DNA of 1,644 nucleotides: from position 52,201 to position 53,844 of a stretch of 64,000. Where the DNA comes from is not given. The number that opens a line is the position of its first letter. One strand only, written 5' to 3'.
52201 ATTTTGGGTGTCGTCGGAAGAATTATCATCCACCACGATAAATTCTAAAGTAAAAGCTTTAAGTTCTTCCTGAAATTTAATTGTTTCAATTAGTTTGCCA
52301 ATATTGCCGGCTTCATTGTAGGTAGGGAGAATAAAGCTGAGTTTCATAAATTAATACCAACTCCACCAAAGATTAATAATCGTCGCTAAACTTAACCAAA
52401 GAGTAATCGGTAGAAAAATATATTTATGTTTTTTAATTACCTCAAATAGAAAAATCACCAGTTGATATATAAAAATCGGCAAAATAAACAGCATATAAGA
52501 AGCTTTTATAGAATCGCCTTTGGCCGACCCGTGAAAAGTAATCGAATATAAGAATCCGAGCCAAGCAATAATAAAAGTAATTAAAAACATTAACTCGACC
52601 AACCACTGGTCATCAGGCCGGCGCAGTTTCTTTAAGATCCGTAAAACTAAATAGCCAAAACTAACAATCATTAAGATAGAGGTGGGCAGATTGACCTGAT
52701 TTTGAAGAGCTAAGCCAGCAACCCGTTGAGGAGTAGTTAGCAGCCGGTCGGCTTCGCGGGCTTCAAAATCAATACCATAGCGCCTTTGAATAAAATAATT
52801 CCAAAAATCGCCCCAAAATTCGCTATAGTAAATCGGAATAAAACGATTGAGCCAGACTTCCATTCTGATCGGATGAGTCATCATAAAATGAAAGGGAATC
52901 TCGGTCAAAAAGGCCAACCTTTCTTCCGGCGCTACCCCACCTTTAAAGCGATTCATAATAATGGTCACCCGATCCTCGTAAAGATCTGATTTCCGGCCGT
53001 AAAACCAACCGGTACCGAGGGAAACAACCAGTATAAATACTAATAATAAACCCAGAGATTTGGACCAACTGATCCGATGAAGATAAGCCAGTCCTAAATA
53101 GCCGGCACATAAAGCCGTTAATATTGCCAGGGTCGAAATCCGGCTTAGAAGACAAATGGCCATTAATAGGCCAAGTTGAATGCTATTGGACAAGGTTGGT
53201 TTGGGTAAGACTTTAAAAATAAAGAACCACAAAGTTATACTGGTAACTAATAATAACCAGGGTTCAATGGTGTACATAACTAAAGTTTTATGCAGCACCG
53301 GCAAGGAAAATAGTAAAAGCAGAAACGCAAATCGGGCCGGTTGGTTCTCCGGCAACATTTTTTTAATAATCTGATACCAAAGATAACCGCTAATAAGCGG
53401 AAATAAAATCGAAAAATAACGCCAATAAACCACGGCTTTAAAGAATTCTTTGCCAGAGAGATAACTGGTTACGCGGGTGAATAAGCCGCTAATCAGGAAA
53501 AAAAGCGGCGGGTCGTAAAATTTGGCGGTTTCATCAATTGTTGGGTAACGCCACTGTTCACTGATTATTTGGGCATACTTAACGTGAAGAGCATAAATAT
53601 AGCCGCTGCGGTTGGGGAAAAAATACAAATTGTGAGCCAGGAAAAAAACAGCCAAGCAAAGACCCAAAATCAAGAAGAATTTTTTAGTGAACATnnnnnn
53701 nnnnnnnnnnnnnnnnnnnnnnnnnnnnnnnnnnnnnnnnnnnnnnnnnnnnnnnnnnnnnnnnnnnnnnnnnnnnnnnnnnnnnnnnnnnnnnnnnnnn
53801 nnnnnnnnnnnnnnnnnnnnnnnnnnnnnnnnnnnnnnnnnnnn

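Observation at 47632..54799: Duplicated ArnB/ArnC/ArnT-like triads: aminotransferase + polyprenyl-P-sugar synthase + dedicated GT-C, twice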

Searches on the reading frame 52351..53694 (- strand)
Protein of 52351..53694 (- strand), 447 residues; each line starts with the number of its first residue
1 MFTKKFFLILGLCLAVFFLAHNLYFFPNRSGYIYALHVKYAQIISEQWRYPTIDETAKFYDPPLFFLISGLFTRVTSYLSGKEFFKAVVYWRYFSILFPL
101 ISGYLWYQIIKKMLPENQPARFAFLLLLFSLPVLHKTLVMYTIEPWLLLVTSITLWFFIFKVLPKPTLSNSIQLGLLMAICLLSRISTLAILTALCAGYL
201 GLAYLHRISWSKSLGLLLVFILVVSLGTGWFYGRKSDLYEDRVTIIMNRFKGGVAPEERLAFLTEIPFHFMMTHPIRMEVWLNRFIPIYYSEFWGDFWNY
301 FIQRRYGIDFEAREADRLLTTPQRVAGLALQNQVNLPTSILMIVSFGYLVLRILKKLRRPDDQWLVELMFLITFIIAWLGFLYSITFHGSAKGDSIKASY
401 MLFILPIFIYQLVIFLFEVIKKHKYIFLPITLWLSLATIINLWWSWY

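Call 3: search_protein_families(library=pfam, proteins=[window:52351-53694:-], max_evalue=0.01)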
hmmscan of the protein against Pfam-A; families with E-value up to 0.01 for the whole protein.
window:52351-53694:- (447 aa): 0 families

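Call 10: search_protein_families(library=ncbifam, proteins=[window:52351-53694:-], max_evalue=0.01)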
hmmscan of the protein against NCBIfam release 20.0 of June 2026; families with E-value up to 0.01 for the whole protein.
window:52351-53694:- (447 aa): 0 families

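Call 12: search_solved_structures(query=window:52351-53694:-, max_evalue=10)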
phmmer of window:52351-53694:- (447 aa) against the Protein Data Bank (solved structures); distinct sequences matched with E-value up to 10: 2.
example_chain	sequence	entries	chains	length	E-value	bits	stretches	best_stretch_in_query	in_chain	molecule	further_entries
1wmw_A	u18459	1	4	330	1.6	10.7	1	223-264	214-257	geranylgeranyl diphosphate synthetase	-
2dld_A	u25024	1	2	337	1.9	10.5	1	222-274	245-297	D-LACTATE DEHYDROGENASE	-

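Call 13: find_homologous_proteins(query=window:52351-53694:-, max_evalue=0.001)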
Query window:52351-53694:- (447 aa): 32 proteins with E <= 0.001 among 8000 candidates.
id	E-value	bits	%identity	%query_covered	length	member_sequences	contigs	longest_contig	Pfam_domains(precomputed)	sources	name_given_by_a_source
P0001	1.9e-280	949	94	100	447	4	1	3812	-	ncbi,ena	ncbi:MAG: hypothetical protein AAB580_02225 [Patescibacteria group bacterium]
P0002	2.2e-225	767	74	100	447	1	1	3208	-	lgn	-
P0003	6.1e-220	749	73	100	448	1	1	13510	-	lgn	-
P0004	3.4e-213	727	71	100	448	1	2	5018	-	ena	-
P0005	4.1e-207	707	71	96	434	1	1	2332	-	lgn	-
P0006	2.2e-205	701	70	99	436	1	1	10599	-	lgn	-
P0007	2.9e-194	664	100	68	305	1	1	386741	-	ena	-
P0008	4.9e-187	641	62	99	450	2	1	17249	-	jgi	-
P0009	4.6e-185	634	61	99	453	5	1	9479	-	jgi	-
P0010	2.9e-162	559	57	98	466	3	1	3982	-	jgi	-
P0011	1.1e-119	419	46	97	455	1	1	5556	-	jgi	jgi:dolichyl-phosphate-mannose-protein mannosyltransferase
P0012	1.1e-117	412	48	96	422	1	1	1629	PF09913.16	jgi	-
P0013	5.2e-117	410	45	99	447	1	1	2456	PF13231.13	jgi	-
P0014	5.7e-116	406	45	100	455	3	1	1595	PF13231.13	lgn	-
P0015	1.3e-115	405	44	99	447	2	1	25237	-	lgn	-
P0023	1.2e-107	379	42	99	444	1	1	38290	-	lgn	-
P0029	5.4e-99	350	43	96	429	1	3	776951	-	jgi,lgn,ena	-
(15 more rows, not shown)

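Call 20: find_related_loci(query=A1, collection=genome_contigs, flank=10000)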
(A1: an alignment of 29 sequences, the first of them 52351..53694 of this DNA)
Query A1 (447 aa) in genome_contigs; peptide patterns used: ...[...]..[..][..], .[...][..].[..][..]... (x = any residue, [..] = any of these).
27 stretches matched a pattern; 7 encode a relative of the query (tblastn E <= 1e-3); 7 distinct loci.
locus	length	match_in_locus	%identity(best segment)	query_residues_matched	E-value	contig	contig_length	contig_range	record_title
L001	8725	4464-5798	48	4-447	1e-126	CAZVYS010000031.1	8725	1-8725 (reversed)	MAG TPA_asm: uncultured Pseudomonadales bacterium isolate SRP077602_co2_364 genome assembly, contig: NODE_12069_length_8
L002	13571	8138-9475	44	3-447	4e-117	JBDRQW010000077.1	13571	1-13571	MAG: Candidatus Beckwithbacteria bacterium isolate MEGAHIT-group-2.65 k141_93104, whole genome shotgun sequence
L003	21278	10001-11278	32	21-447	7e-63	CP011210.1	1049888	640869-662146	MAG: Candidatus Beckwithbacteria bacterium GW2011_GWC1_49_16 chromosome, complete genome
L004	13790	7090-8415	36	8-447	3e-73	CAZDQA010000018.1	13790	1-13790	MAG TPA_asm: uncultured Pseudomonadales bacterium isolate binchicken_co220_119 genome assembly, contig: NODE_2853_length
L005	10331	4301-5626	28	22-442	2e-27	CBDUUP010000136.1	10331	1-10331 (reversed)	MAG TPA_asm: uncultured Anaerolineales bacterium isolate SRR22302368_binner13_Refined_76 genome assembly, contig: ERZ257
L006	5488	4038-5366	24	14-442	8e-23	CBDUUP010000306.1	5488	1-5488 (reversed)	MAG TPA_asm: uncultured Anaerolineales bacterium isolate SRR22302368_binner13_Refined_76 genome assembly, contig: ERZ257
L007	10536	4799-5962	26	31-406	6e-21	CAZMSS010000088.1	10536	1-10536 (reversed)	MAG TPA_asm: uncultured Verrucomicrobiota bacterium isolate binchicken_co2_359 genome assembly, contig: NODE_5100_length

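Call 25: predict_structure(alignment_id=A1)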
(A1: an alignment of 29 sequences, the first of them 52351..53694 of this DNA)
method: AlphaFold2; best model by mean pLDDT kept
length: 447 residues; sequences in the alignment: 29
mean_pLDDT: 81.4   pTM: 0.86
mean pLDDT of the five models: 81.4, 80.0, 79.4, 79.4, 78.2
residues with pLDDT >= 90: 204; 70-90: 140; 50-70: 72; < 50: 31
segments of 3 or more residues with pLDDT < 50: 264-266, 277-294, 391-395
pLDDT, mean of each block of 10 residues (from residue 1): 73 79 70 78 94 80 93 96 92 89 95 93 87 77 91 98 98 98 93 98 97 98 96 69 54 58 51 49 36 50 71 71 78 80 91 95 97 90 67 52 89 94 93 87 76
secondary structure, 60 per line:
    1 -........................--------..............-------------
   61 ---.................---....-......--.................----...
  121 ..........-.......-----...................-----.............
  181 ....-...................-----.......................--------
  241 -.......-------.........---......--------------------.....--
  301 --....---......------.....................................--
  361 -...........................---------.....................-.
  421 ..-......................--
elements in order: H2-25 H34-47 H64-80 H84-87 H89-94 H97-113 H118-130 H132-138 H144-162 H168-184 H186-204 H210-232 H242-248 H256-264 H268-273 H294-298 H303-306 H310-315 H322-358 H362-388 H398-418 H424-445

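Call 27: find_encoding_contigs(protein=P0029, flank=10000, max_places=2)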
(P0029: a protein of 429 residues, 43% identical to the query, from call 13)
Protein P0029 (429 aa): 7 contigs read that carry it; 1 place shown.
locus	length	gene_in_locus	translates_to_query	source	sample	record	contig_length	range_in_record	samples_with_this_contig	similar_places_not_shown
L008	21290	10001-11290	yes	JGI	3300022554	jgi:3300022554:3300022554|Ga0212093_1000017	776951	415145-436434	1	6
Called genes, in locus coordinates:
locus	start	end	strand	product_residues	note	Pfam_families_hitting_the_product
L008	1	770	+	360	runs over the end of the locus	PF13439:Glyco_transf_4, PF13579:Glyco_trans_4_4 (weak), PF00534:Glycos_transf_1, PF13692:Glyco_trans_1_4, PF13524:Glyco_trans_1_2 (weak)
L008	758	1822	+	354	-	PF04055:Radical_SAM, PF13186:SPASM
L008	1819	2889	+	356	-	PF00534:Glycos_transf_1, PF13692:Glyco_trans_1_4, PF13524:Glyco_trans_1_2 (weak)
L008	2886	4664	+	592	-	-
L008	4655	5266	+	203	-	PF13489:Methyltransf_23, PF08241:Methyltransf_11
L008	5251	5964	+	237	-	PF08003:Methyltransf_9 (weak), PF01209:Ubie_methyltran, PF13489:Methyltransf_23, PF07021:MetW, PF13649:Methyltransf_25, PF13847:Methyltransf_31, PF08241:Methyltransf_11, PF08242:Methyltransf_12, +1 more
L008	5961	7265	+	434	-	PF01943:Polysacc_synt, PF13440:Polysacc_synt_3, PF01554:MatE (weak), PF03023:MurJ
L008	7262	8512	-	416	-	PF00155:Aminotran_1_2, PF01041:DegT_DnrJ_EryC1, PF01212:Beta_elim_lyase (faint)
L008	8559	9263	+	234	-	PF01209:Ubie_methyltran, PF13489:Methyltransf_23, PF13847:Methyltransf_31, PF08241:Methyltransf_11, PF08242:Methyltransf_12, PF13649:Methyltransf_25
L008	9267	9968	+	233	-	PF00535:Glycos_transf_2, PF10111:Glyco_tranf_2_2, PF13641:Glyco_tranf_2_3 (weak)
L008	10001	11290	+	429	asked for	-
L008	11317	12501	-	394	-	-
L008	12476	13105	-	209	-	PF00117:GATase, PF07685:GATase_3 (weak), PF01174:SNO, PF07722:Peptidase_C26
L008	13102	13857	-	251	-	PF00977:His_biosynth, PF00478:IMPDH (faint), PF01207:Dus (faint), PF03060:NMO (faint), PF01180:DHO_dh (faint), PF05690:ThiG (faint), PF02581:TMP-TENI (weak)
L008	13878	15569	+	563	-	PF02350:Epimerase_2 (weak)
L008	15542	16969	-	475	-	-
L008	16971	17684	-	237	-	PF00106:adh_short, PF01370:Epimerase, PF13561:adh_short_C2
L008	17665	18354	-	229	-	PF02348:CTP_transf_3, PF12804:NTP_transf_3 (weak)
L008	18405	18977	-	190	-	PF22725:GFO_IDH_MocA_C3, PF02894:GFO_IDH_MocA_C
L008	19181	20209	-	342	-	PF00106:adh_short (faint), PF01370:Epimerase, PF02719:Polysacc_synt_2, PF04321:RmlD_sub_bind (weak), PF01073:3Beta_HSD, PF07993:NAD_binding_4, PF13460:NAD_binding_10, PF16363:GDP_Man_Dehyd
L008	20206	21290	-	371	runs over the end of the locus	PF00155:Aminotran_1_2 (weak), PF01041:DegT_DnrJ_EryC1, PF01053:Cys_Met_Meta_PP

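Call 28: find_encoding_contigs(protein=P0023, flank=10000, max_places=2)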
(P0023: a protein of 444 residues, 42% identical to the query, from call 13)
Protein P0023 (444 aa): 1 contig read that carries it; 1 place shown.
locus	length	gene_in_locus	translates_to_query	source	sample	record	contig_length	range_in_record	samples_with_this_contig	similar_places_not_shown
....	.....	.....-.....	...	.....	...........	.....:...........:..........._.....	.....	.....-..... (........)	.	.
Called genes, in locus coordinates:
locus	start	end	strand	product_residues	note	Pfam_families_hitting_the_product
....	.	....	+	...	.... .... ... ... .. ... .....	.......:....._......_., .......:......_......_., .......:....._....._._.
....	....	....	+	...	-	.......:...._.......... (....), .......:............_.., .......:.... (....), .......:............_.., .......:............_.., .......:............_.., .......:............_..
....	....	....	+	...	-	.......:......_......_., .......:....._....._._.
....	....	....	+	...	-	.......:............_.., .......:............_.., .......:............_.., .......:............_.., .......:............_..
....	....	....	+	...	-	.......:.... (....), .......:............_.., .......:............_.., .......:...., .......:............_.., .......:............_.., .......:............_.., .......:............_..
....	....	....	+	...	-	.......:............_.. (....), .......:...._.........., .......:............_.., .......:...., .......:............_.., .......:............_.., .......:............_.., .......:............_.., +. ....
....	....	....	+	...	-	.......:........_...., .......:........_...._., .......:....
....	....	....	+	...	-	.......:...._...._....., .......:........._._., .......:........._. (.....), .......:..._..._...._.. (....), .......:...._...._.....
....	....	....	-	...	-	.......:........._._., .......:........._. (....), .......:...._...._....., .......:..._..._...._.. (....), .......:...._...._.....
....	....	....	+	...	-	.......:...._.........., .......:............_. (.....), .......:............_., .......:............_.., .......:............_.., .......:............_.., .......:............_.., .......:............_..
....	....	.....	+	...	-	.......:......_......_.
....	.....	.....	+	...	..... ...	-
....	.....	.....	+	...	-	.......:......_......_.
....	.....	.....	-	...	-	-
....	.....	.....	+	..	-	-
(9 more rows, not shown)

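Call 30: search_protein_representatives(alignment_id=A1)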
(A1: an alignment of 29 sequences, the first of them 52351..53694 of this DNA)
Query: 29 sequences, 446 profile positions. Proteins with E-value up to 0.001 (for the whole library): 2395; up to 1e-10: 690; up to 1e-30: 141. The best 150 are listed.
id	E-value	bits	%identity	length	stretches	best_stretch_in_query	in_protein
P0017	1.1e-203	693.6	-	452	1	2-446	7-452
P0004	8.3e-201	684.1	-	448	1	2-446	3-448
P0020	6.2e-189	645.0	-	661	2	1-311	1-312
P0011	1.4e-188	643.8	-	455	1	2-446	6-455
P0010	5.0e-187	638.7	-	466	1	2-446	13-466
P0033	4.1e-149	513.7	-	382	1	1-354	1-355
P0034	1.4e-131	456.0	-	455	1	3-446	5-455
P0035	1.2e-127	443.0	-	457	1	2-446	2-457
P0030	4.5e-123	427.9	-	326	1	108-446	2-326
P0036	2.7e-114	399.0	-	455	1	3-446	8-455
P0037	2.7e-102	359.4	-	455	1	3-446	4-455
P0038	1.6e-88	314.0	-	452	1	9-446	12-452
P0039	9.5e-79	281.8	-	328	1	126-446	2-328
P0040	3.6e-74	266.7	-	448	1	3-446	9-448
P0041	2.0e-59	218.1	-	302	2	177-337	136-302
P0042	2.6e-55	204.6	-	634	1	6-441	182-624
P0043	2.5e-47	178.2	-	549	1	9-433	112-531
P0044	5.2e-47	177.2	-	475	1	7-435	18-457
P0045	1.0e-45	172.9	-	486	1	6-441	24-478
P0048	2.7e-44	168.3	-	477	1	4-442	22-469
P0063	2.2e-40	155.4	-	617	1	10-437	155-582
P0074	2.0e-39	152.2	-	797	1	7-422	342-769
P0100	3.1e-36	141.7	-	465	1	6-436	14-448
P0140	1.3e-32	129.7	-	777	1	8-412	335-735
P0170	1.7e-30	122.8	-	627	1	12-437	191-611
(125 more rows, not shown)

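Call 31: search_protein_families(library=pfam, proteins=[P0042, P0043, P0044, P0045, P0048, P0063, P0074, P0100, P0140, P0170], max_evalue=0.01)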
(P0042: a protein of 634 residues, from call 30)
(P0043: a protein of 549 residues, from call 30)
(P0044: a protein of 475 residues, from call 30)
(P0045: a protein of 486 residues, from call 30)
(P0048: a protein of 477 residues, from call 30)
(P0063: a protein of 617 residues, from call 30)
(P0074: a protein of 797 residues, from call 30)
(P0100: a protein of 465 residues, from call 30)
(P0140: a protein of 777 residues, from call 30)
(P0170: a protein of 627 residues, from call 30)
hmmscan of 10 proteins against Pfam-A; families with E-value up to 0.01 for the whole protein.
P0042 (634 aa): 2 families
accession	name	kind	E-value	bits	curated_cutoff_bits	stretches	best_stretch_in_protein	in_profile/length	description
PF24357.1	TMD0_ABC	-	0.00056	20.5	27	1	518-619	32-136/159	ABC transporter TMD0 domain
PF13231.12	PMT_2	-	0.0026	18.4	26.1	1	304-414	53-160/160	Dolichyl-phosphate-mannose-protein mannosyltransferase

P0043 (549 aa): 1 family
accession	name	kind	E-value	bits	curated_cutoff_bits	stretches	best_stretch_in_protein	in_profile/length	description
PF13231.12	PMT_2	-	0.0036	18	26.1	1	230-334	54-155/160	Dolichyl-phosphate-mannose-protein mannosyltransferase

P0044 (475 aa): 0 families

P0045 (486 aa): 0 families

P0048 (477 aa): 1 family
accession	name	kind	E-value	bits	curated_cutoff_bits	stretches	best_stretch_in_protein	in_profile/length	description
PF03419.18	Peptidase_U4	-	0.0039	17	28.4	1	196-247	58-108/284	Sporulation factor SpoIIGA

P0063 (617 aa): 0 families

P0074 (797 aa): 0 families

P0100 (465 aa): 2 families
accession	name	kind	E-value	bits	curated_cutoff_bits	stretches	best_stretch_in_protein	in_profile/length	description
PF13231.12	PMT_2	-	0.0002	22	26.1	1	73-226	9-155/160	Dolichyl-phosphate-mannose-protein mannosyltransferase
PF09913.15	DUF2142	-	0.00023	20.6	30.1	1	67-231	99-262/395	Predicted membrane protein (DUF2142)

P0140 (777 aa): 0 families

P0170 (627 aa): 1 family
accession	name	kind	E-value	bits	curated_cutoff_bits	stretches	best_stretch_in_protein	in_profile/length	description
PF13231.12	PMT_2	-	0.00025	21.7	26.1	1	297-413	46-159/160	Dolichyl-phosphate-mannose-protein mannosyltransferase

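Call 33: find_related_loci(query=A1, collection=metagenome_contigs, flank=10000)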
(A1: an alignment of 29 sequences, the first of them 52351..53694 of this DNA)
Query A1 (447 aa) in metagenome_contigs; peptide patterns used: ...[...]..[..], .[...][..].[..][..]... (x = any residue, [..] = any of these).
290 stretches matched a pattern; 52 encode a relative of the query (tblastn E <= 1e-3); 52 distinct loci.
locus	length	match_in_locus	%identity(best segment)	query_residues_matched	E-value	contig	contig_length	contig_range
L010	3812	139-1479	94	1-447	0e+0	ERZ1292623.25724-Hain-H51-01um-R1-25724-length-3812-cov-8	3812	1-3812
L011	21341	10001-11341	61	4-447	0e+0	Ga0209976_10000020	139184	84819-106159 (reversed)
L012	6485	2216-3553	57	11-447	4e-170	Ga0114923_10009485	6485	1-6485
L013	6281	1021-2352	47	4-447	9e-131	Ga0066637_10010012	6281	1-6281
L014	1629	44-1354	47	4-447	1e-133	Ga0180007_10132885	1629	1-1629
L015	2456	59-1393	45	4-447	7e-127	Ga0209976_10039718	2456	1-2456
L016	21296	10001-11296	46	21-447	6e-118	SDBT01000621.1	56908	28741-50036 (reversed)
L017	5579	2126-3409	44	21-447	4e-118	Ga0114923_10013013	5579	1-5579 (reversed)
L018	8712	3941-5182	46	10-447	9e-117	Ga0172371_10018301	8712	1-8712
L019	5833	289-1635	43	1-447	1e-110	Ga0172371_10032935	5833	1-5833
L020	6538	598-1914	42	3-447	9e-111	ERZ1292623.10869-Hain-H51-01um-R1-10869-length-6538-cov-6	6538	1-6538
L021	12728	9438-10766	42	4-447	1e-110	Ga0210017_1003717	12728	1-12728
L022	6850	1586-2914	42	4-447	4e-110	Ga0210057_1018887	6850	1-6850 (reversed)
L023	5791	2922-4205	43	19-447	8e-109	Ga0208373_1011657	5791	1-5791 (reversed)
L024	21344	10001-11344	43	4-447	1e-108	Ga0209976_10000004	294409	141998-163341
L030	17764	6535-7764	39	21-424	6e-80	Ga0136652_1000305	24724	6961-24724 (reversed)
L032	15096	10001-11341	37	3-447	2e-74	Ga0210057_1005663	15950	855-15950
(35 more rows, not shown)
